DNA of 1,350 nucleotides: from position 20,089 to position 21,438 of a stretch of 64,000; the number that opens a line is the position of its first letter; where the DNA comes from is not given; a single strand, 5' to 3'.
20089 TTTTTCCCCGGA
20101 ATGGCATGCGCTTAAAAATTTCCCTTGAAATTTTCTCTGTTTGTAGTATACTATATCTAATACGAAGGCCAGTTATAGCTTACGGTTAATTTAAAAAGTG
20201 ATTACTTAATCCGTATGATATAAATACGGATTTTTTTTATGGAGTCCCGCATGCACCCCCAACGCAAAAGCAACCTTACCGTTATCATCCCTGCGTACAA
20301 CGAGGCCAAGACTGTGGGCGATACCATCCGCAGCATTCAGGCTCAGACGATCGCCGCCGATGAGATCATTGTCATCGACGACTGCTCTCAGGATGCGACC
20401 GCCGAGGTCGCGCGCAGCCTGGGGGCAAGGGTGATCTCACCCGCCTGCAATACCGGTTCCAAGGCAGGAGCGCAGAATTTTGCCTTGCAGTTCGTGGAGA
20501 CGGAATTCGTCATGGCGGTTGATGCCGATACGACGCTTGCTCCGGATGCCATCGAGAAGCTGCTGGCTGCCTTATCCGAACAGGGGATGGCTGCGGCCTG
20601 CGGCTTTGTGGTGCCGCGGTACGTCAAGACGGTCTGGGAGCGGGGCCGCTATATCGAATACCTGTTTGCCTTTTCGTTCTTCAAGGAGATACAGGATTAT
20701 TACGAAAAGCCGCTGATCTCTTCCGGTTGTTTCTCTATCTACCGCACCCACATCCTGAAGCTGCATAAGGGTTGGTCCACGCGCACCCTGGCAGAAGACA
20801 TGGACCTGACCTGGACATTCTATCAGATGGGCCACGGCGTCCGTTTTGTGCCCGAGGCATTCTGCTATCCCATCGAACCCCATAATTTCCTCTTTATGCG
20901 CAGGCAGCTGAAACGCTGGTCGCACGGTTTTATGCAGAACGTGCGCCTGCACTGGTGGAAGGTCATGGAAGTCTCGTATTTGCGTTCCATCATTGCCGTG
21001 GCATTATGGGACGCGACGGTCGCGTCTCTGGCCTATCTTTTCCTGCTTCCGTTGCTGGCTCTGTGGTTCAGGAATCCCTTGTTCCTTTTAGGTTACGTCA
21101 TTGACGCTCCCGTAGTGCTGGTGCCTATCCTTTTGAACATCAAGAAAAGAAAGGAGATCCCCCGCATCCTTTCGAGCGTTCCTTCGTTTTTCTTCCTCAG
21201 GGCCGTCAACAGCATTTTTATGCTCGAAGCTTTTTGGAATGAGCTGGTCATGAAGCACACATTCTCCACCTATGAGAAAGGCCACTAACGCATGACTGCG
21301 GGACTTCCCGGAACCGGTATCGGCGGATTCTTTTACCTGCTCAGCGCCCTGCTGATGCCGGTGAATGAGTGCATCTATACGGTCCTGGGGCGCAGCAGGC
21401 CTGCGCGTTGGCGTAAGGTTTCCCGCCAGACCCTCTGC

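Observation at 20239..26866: Synthase-dependent exopolysaccharide-like locus with the TPR scaffold fused to a GT-C membrane domain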

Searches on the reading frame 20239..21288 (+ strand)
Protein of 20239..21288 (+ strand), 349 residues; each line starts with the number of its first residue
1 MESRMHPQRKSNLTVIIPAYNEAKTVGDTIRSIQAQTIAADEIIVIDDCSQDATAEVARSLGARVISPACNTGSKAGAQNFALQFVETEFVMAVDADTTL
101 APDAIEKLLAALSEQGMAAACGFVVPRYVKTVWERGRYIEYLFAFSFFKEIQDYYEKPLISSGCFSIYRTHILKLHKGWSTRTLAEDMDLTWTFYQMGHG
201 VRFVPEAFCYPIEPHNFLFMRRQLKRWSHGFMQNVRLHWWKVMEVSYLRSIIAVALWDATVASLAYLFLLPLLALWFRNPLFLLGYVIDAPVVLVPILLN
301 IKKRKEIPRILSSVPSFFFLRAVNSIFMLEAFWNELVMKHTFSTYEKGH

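Call 4: search_protein_families(library=pfam, proteins=[window:20239-21288:+], max_evalue=0.01)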
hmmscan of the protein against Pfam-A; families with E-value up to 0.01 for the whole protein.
window:20239-21288:+ (349 aa): 9 families
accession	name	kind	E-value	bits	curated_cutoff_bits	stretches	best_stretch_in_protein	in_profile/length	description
PF00535.33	Glycos_transf_2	-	5e-32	111.6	23.3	1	14-173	1-164/168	Glycosyl transferase family 2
PF13641.12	Glyco_tranf_2_3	-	4.7e-26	92.7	27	1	13-230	3-230/230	Glycosyltransferase like family 2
PF13632.12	Glyco_trans_2_3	-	5e-19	69.3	27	1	91-277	2-196/198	Glycosyl transferase family group 2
PF10111.15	Glyco_tranf_2_2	-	9.5e-09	35.6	27.3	1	14-114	1-113/276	Glycosyltransferase like family 2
PF13506.12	Glyco_transf_21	-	3.9e-08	33.4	21.7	1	75-228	18-173/174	Glycosyl transferase family 21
PF03142.21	Chitin_synth_2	-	2.4e-06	26.9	27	1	89-175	203-291/527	Chitin synthase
PF12804.13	NTP_transf_3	-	0.0026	18.4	27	1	30-129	31-124/160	MobA-like NTP transferase domain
PF13896.12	Glyco_transf_49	-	0.0039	17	27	1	80-128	123-175/329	Glycosyl-transferase for dystroglycan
PF13704.12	Glyco_tranf_2_4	-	0.0079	17.1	27.5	0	21-100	2-84/98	Glycosyl transferase family 2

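Call 5: search_protein_families(library=ncbifam, proteins=[window:20239-21288:+], max_evalue=0.01)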
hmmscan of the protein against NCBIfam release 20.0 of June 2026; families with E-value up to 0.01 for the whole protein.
window:20239-21288:+ (349 aa): 28 families (the best 25 are shown)
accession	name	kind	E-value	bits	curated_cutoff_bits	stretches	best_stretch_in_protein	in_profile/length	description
TIGR03937.1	PgaC_IcaA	equivalog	8e-33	114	422.3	1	6-273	40-309/407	poly-beta-1,6-N-acetyl-D-glucosamine synthase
TIGR03111.1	glyc2_xrt_Gpos1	hypoth_equivalog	1.4e-20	73.5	363.95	1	9-275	47-333/439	TIGR03111 family XrtG-associated glycosyltransferase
TIGR04182.1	glyco_TIGR04182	equivalog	2.1e-17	63.4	325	1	13-114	2-99/293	S-layer glycoprotein N-glycosyltransferase AglJ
TIGR03965.1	mycofact_glyco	equivalog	2.4e-17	63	280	1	7-209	70-278/467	mycofactocin biosynthesis glycosyltransferase MftF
TIGR04242.1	nodulat_NodC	equivalog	1.4e-16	60.5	550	1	11-237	48-290/395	chitooligosaccharide synthase NodC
TIGR04283.1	glyco_like_mftF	equivalog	4.8e-16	59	182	1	13-125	1-109/221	TIGR04283 family arsenosugar biosynthesis glycosyltransferase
NF047683.1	TeichurnBiosyTuaG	equivalog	7.6e-16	58.5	400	1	9-119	4-118/252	teichuronic acid biosynthesis protein TuaG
NF010496.0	PRK13915.1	equivalog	5.9e-15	55.1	262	1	8-113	28-143/307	glucosyl-3-phosphoglycerate synthase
NF041875.1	EPS_EpsD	equivalog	4.4e-13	49.3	370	1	13-217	1-213/325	exopolysaccharide biosynthesis glycosyltransferase EpsD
NF007482.0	PRK10073.1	equivalog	3.5e-12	46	423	1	9-114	4-112/334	glycosyltransferase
NF050050.1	ProtGlycPglI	equivalog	8.8e-12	45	500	1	11-116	2-111/306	GalNAc(5)-diNAcBac-PP-undecaprenol beta-1,3-glucosyltransferase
NF041391.1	DPhHxTase_Halo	equivalog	2.3e-11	43.1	375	1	19-121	3-101/213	dolichyl-phosphate hexose transferase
NF041865.1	EpsU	equivalog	1.4e-10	40.7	700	1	9-246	37-280/394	exopolysaccharide biosynthesis GT2 family glycosyltransferase EpsU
NF058614.1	PPMAGASynPpgS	equivalog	3.3e-10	39.8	370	1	15-115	4-104/226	polyprenyl-phospho-N-acetylgalactosaminyl synthase PpgS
TIGR03469.1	HpnB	hypoth_equivalog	1.1e-09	37.8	379.25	1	9-143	42-190/386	hopene-associated glycosyltransferase HpnB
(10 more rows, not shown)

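Call 9: search_solved_structures(query=window:20239-21288:+, max_evalue=0.01)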
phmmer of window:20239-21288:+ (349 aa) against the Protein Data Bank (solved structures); distinct sequences matched with E-value up to 0.01: 32.
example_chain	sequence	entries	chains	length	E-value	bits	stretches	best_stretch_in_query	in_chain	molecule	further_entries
2z87_A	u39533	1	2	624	1.8e-11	46.9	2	13-128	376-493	Chondroitin synthase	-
2z86_A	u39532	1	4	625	1.8e-11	46.9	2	13-128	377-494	Chondroitin synthase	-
5tze_C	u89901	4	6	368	6.1e-09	38.6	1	13-114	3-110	Glycosyl transferase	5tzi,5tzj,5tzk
5tz8_A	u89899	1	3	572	1.4e-08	37.5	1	13-114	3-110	Glycosyl transferase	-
6p61_A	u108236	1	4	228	9.2e-07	31.5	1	6-122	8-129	Glycosyltransferase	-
6yv7_B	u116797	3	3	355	2.4e-06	30.1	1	7-216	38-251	Glycosyl transferase, family 2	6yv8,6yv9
6yv7_A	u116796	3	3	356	2.4e-06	30.1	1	7-216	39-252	Glycosyl transferase, family 2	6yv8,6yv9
3l7m_A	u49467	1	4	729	6.1e-06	28.7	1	12-204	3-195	Teichoic acid biosynthesis protein F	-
3l7i_A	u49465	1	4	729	6.2e-06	28.7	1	12-204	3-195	Teichoic acid biosynthesis protein F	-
3l7j_A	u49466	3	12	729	6.2e-06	28.7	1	12-204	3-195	Teichoic acid biosynthesis protein F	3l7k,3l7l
9jma_A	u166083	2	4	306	3e-05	26.5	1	14-110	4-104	GalNAc(5)-diNAcBac-PP-undecaprenol beta-1,3-glucosyltransferase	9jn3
9omm_A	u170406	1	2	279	3.8e-05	26.1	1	12-65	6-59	Glycosyltransferase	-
5mlz_A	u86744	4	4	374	3.9e-05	26.1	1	12-128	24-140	Dolichol monophosphate mannose synthase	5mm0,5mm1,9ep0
9omh_A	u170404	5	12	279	3.9e-05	26.1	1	12-65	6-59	Glycosyltransferase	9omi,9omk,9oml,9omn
9omj_A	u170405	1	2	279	4.8e-05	25.8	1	12-65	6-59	Glycosyltransferase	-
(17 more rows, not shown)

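Call 24: find_related_loci(query=window:20239-21288:+, collection=genome_contigs, flank=10000)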
Query window:20239-21288:+ (349 aa) in genome_contigs; peptide patterns used: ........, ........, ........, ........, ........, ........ (x = any residue, [..] = any of these).
13 stretches matched a pattern, but none encodes a relative of the query by tblastn (E <= 1e-3).

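Call 25: find_homologous_proteins(query=window:20239-21288:+)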
Query window:20239-21288:+ (349 aa): 3626 proteins with E <= 0.001 among 8000 candidates; the best 120 are listed.
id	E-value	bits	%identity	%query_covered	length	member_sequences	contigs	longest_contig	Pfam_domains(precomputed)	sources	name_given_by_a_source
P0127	4.4e-235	797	100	100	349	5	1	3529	PF13632.13,PF10111.15,PF13641.13,PF03142.22,PF00535.33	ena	-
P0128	2.1e-173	594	74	97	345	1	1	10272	PF13632.13,PF10111.15,PF13641.13,PF03142.22,PF00535.33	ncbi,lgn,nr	ncbi:MAG: glycosyltransferase family 2 protein [Candidatus Omnitrophica bacterium]|nr:glycosyltransf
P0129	1.1e-172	592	73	99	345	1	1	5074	PF13632.13,PF10111.15,PF13641.13,PF03142.22,PF00535.33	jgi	jgi:poly-beta-1,6-N-acetyl-D-glucosamine synthase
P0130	4.9e-170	583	71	99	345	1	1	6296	PF13632.13,PF13641.13,PF03142.22,PF00535.33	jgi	jgi:poly-beta-1,6-N-acetyl-D-glucosamine synthase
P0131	1.8e-169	581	70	99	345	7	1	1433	PF13632.13,PF10111.15,PF13641.13,PF03142.22,PF00535.33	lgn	-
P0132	7.0e-169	579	70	99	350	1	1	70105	PF13632.13,PF10111.15,PF13506.14,PF13641.13,PF03142.22,PF00535.33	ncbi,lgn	-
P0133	2.6e-168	577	70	97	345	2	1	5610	PF13632.13,PF10111.15,PF13506.14,PF13641.13,PF03142.22,PF00535.33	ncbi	ncbi:MAG: glycosyltransferase [Deltaproteobacteria bacterium]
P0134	5.7e-168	576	72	98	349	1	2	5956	PF13632.13,PF10111.15,PF13641.13,PF03142.22,PF00535.33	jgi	jgi:biofilm PGA synthesis N-glycosyltransferase PgaC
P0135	5.9e-168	576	70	98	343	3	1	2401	PF13632.13,PF10111.15,PF13641.13,PF03142.22,PF00535.33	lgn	-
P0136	1.9e-167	575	72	97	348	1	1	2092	PF13632.13,PF10111.15,PF13506.14,PF13641.13,PF03142.22,PF00535.33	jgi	jgi:poly-beta-1,6-N-acetyl-D-glucosamine synthase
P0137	3.5e-167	574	70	98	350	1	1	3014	PF13632.13,PF10111.15,PF13641.13,PF03142.22,PF00535.33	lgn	-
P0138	3.9e-167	574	69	100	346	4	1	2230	PF13632.13,PF10111.15,PF13641.13,PF03142.22,PF00535.33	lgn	-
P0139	4.0e-167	574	72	97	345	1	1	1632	PF13632.13,PF10111.15,PF13506.14,PF13641.13,PF03142.22,PF00535.33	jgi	jgi:poly-beta-1,6-N-acetyl-D-glucosamine synthase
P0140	2.2e-166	571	71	97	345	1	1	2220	PF13632.13,PF10111.15,PF13641.13,PF03142.22,PF00535.33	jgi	jgi:cellulose synthase/poly-beta-1,6-N-acetylglucosamine synthase-like glycosyltransferase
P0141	6.0e-165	566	70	97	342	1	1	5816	PF13632.13,PF10111.15,PF13641.13,PF03142.22,PF00535.33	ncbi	-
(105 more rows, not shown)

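Call 27: find_related_loci(query=A1, collection=genome_contigs, flank=8000)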
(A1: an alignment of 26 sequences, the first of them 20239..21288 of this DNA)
Query A1 (349 aa) in genome_contigs; peptide patterns used: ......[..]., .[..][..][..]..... (x = any residue, [..] = any of these).
600 stretches matched a pattern (row limit reached: there are more); 529 encode a relative of the query (tblastn E <= 1e-3); the best 80 are kept; 80 distinct loci.
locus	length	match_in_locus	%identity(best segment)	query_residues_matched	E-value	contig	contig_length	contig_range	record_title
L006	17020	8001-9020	71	10-349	5e-165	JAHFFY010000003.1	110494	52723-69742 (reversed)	MAG: Candidatus Omnitrophota bacterium isolate nzgw302 NODE_209_length_110495_cov_3.920860, whole genome shotgun sequenc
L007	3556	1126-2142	66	11-349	1e-166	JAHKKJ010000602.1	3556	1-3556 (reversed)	MAG: Deltaproteobacteria bacterium isolate CR_Sed_300A_bin.10 scaffold_2372, whole genome shotgun sequence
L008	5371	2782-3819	65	3-349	5e-161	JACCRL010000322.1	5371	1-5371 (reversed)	MAG: Gemmatimonadaceae bacterium isolate MGR_bin21 SD2897-2912_k127_4933445, whole genome shotgun sequence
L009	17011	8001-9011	66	12-349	4e-158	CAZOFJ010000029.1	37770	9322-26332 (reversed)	MAG TPA_asm: uncultured Nitrospirota bacterium isolate SRP287051_co2_246 genome assembly, contig: NODE_2342_length_37770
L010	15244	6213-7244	65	5-349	1e-157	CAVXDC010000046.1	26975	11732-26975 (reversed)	MAG: uncultured Phycisphaerae bacterium isolate MFD04408.bin.3.226 genome assembly, contig: contig_84749, whole genome s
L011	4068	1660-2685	65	7-349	3e-161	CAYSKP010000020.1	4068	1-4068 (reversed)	MAG TPA_asm: uncultured Pirellulales bacterium isolate binchicken_co216_239 genome assembly, contig: k141_1130314, whole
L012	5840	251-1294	62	1-349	4e-155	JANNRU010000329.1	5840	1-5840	MAG: Acidobacteriota bacterium isolate SOY_31_metabat_307 SOY_31_k141_611876, whole genome shotgun sequence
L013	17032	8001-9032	65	5-349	4e-154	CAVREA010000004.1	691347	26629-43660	MAG: uncultured Actinomycetes bacterium isolate MFD05088.bin.2.38 genome assembly, contig: contig_37371, whole genome sh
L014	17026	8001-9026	63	8-349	2e-151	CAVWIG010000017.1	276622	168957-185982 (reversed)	MAG: Methanotrichaceae archaeon isolate MFD01476.bin.3.39 genome assembly, contig: contig_24772, whole genome shotgun se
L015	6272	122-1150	67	7-349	1e-151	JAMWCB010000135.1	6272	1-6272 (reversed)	MAG: Candidatus Omnitrophota bacterium isolate DG02_5.bins.26.Tibet NODE_35311_length_6272_cov_1.143206, whole genome sh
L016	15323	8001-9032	64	5-349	7e-151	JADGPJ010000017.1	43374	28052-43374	MAG: Solirubrobacterales bacterium isolate Chersky.31_16 contig-100_189, whole genome shotgun sequence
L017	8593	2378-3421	60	2-349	9e-149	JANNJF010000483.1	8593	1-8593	MAG: Gammaproteobacteria bacterium isolate SOY_40_concoct_339_sub SOY_40_k141_1870382, whole genome shotgun sequence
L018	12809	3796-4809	61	12-349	3e-148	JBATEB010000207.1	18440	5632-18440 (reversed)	MAG: Burkholderiales bacterium isolate MFD10090_ilm_asm_bin12 k127_177309, whole genome shotgun sequence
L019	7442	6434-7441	65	10-345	3e-148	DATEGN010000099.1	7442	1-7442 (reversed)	MAG TPA_asm: Gemmatimonadaceae bacterium isolate SMAG_U8786 k141_1064455, whole genome shotgun sequence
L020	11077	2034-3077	61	2-349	5e-146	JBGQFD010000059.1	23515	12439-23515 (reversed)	MAG: Gammaproteobacteria bacterium isolate OBJ2_061818_090_61 k141_2355843_length_23515_cov_16.4006, whole genome shotgu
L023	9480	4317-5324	61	13-349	9e-144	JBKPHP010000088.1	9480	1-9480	MAG: Actinomycetota bacterium isolate HAY_GB_MAG_00007 HAY_GB_000000333239, whole genome shotgun sequence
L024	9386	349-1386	61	4-349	9e-144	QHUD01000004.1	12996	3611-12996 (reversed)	MAG: Gemmatimonadetes bacterium isolate AG36 14_0927_12_20cm_scaffold_4232_curated, whole genome shotgun sequence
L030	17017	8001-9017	63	11-349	1e-136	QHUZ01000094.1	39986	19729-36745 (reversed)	MAG: Gemmatimonadetes bacterium isolate AG16 14_0903_16_40cm_scaffold_1476_curated, whole genome shotgun sequence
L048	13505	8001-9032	63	5-349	4e-147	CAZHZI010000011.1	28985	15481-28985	MAG TPA_asm: uncultured Conexibacteraceae bacterium isolate SRP136066_co1_52 genome assembly, contig: NODE_1309_length_2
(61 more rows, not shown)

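Call 31: search_dna_similar(query=window:20239-21288:+, collection=plasmids, mode=protein, max_rows=15)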
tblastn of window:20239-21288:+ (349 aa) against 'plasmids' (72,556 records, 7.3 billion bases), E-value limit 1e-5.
Records with a match: 803; places in all: 886; records where one place covers at least 80% of the query: 2.
Best place of each record, by identity: <60% 803.
By first word of the organism name: Rhizobium 147; Ralstonia 130; Escherichia 77; Sinorhizobium 42; Priestia 26; Lactococcus 20; Bacillus 17; Streptomyces 16; Sulfitobacter 11; Enterobacter 11; and 121 more.
By predicted mobility (MOB-suite, as given by PLSDB): non-mobilizable 374; conjugative 223; mobilizable 206.
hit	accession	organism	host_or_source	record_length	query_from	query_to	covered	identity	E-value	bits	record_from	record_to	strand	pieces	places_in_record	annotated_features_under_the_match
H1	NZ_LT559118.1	Nonomuraea gerenzanensis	-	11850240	12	348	97%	37.5%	3e-63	224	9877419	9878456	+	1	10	none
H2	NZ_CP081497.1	Streptomyces sp. BHT-5-2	whole organism,plant soil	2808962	2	348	99%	35.9%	6e-61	218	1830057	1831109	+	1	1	none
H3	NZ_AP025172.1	Cupriavidus sp. P-10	-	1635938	13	238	65%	36.2%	2e-30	129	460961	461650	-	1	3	none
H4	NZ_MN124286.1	Escherichia coli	-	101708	4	238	67%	33.3%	2e-15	108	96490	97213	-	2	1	none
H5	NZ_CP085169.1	Sulfitobacter sp. DSM 110093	cell culture,Sediment from the Channel ...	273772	7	261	73%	30.6%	5e-22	104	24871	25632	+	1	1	glycosyltransferase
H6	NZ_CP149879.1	Sinorhizobium medicae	Medicago sativa,Cell Culture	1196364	7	249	70%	32.0%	4e-21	102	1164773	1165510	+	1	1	record has no annotation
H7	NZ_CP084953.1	Sulfitobacter indolifex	cell culture,Seawater from the North ...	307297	8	261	73%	30.4%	1e-18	94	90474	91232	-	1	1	glycosyltransferase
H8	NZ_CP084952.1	Sulfitobacter indolifex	cell culture,Seawater from the North ...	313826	8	261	73%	30.4%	1e-18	94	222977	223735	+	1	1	glycosyltransferase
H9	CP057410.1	Escherichia coli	culture,Pooled pig faecal samples ...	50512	4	238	67%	32.5%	2e-19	97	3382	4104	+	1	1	glycosyltransferase family 2 protein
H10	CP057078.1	Escherichia coli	culture,Pooled pig faecal samples ...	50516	4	238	67%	32.5%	2e-19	97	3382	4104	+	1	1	glycosyltransferase family 2 protein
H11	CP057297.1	Escherichia coli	culture,Pooled pig faecal samples ...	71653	4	238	67%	32.5%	2e-19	97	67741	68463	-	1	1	glycosyltransferase family 2 protein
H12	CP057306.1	Escherichia coli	culture,Pooled pig faecal samples ...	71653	4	238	67%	32.5%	2e-19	97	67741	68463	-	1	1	glycosyltransferase family 2 protein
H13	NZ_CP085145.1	Sulfitobacter dubius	cell culture,Sediment from the Channel ...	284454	10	261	72%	30.2%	3e-20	99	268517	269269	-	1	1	glycosyltransferase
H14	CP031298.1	Natrinema thermotolerans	Cell culture,Korean salt-fermented food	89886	12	251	69%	31.3%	5e-24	110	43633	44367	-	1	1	glycosyltransferase family 2 protein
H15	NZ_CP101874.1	Natrinema thermotolerans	cell culture,salt-fermented food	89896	12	251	69%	31.3%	5e-24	110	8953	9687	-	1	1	glycosyltransferase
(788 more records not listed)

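Call 42: search_solved_structures(query=A1, max_evalue=0.001, show_alignments=0)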
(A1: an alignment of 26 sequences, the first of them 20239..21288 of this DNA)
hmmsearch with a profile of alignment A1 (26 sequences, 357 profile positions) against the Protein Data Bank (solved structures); distinct sequences matched with E-value up to 0.001: 45.
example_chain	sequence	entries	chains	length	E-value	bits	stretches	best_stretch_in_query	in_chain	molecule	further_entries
2z87_A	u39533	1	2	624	3.3e-20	75.7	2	12-137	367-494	Chondroitin synthase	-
2z86_A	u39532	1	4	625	3.3e-20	75.7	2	12-137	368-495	Chondroitin synthase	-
3l7j_A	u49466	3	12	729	3.1e-14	56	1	19-212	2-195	Teichoic acid biosynthesis protein F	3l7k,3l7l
3l7m_A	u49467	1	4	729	3.1e-14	56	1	19-212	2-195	Teichoic acid biosynthesis protein F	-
3l7i_A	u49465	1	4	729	3.1e-14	56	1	19-212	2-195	Teichoic acid biosynthesis protein F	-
5tze_C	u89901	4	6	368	6.4e-13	51.7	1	20-120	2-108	Glycosyl transferase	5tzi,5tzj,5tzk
5tz8_A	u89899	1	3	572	1.8e-12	50.2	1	20-119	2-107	Glycosyl transferase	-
6h1j_A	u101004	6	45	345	3.6e-11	45.9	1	17-122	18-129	Probable ss-1,3-N-acetylglucosaminyltransferase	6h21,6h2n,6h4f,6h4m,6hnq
6p61_A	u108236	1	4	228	3.8e-11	45.9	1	10-132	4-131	Glycosyltransferase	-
6yv7_B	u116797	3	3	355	9e-11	44.6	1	18-218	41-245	Glycosyl transferase, family 2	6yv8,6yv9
6yv7_A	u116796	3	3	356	9e-11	44.6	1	18-218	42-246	Glycosyl transferase, family 2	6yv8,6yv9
7lby_A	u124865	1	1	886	1.1e-10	44.3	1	21-307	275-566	Cellulose synthase catalytic subunit [UDP-forming]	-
9b8v_E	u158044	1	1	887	1.1e-10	44.3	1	21-307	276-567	Cellulose synthase catalytic subunit [UDP-forming]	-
9fmv_A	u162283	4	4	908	1.2e-10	44.2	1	21-307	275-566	Cellulose synthase catalytic subunit [UDP-forming]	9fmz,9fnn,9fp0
8vh7_A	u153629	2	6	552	4e-10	42.5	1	13-131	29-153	Heparosan synthase B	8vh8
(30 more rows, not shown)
